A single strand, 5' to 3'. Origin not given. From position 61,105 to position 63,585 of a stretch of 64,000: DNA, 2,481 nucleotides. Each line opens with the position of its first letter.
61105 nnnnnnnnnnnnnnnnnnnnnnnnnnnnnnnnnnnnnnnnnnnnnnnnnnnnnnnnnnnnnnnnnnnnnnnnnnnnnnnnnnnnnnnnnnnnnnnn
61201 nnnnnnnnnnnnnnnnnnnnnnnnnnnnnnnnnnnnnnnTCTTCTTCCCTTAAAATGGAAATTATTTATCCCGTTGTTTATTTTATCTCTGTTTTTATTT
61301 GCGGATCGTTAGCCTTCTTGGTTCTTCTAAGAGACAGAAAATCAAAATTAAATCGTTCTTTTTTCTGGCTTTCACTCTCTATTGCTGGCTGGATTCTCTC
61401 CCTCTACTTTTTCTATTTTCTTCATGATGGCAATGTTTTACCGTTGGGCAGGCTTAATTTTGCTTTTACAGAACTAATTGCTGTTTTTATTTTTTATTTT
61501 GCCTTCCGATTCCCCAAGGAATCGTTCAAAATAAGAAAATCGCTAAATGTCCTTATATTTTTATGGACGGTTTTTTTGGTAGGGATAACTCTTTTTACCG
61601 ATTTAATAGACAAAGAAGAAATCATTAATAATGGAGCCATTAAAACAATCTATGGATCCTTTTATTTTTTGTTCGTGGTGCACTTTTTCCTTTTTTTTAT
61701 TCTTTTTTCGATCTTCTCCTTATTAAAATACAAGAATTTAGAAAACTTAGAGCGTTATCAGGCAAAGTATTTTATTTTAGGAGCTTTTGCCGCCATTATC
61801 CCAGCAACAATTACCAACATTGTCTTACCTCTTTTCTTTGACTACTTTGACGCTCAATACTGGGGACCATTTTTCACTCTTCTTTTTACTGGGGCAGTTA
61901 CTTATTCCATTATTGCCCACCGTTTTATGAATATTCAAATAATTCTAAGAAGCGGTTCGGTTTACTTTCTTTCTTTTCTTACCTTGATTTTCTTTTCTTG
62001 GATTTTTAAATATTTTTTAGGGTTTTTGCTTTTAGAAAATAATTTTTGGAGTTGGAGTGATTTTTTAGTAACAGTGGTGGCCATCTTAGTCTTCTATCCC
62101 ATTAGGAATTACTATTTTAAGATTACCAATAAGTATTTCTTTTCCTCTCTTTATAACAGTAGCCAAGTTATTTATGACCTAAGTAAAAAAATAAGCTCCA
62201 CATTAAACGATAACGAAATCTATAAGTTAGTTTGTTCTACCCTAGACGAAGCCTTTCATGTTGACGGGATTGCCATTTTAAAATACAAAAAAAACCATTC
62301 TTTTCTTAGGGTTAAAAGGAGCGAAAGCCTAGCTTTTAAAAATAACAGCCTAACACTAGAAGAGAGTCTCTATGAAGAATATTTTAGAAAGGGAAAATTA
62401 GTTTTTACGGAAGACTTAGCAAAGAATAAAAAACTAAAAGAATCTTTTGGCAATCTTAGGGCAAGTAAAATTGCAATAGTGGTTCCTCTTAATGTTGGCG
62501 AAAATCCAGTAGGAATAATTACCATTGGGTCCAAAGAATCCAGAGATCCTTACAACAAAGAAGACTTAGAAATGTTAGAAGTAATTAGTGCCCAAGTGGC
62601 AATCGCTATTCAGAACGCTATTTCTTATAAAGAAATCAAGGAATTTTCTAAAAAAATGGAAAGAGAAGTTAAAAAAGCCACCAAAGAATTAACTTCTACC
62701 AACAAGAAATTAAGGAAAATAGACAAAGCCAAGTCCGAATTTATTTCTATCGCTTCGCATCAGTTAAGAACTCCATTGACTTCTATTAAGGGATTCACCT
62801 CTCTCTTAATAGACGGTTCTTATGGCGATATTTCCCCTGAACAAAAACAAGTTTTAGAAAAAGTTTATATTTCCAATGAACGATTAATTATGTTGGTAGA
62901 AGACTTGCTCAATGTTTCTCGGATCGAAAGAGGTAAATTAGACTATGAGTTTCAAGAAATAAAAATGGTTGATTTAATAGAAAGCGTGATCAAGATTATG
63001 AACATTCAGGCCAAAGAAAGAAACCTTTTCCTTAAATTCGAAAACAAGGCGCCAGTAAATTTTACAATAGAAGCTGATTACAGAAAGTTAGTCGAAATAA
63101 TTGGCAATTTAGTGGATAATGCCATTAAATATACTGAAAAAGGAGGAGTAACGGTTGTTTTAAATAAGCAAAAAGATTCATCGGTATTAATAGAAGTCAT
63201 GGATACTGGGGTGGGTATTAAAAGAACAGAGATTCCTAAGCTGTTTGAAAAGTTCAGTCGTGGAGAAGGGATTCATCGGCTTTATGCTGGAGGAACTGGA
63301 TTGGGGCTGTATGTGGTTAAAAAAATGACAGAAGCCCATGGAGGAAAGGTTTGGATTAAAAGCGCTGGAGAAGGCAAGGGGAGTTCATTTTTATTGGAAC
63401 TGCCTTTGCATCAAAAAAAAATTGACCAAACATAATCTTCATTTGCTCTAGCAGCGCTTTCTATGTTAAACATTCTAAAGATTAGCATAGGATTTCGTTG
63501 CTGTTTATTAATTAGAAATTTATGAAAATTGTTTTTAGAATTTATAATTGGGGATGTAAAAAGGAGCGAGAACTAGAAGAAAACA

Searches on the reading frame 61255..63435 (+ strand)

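Call 67: search_protein_families(library=pfam, proteins=[window:61255-63435:+], max_evalue=0.00001)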
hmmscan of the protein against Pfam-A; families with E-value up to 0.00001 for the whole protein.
window:61255-63435:+ (726 aa): 5 families
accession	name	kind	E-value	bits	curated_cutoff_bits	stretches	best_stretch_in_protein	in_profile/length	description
PF02518.31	HATPase_c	-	1.7e-27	96.5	26.4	1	608-719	2-110/111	Histidine kinase-, DNA gyrase B-, and HSP90-like ATPase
PF00512.31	HisKA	-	5.5e-18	65.2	26.9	1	492-560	1-66/66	His Kinase A (phospho-acceptor) domain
PF13185.12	GAF_2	-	1e-12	48.9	28.6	1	320-453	5-136/136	GAF domain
PF13492.12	GAF_3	-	1.8e-10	41.8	27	1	326-454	9-129/129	GAF domain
PF01590.32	GAF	-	7.6e-07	30.2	22.4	1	321-452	4-133/133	GAF domain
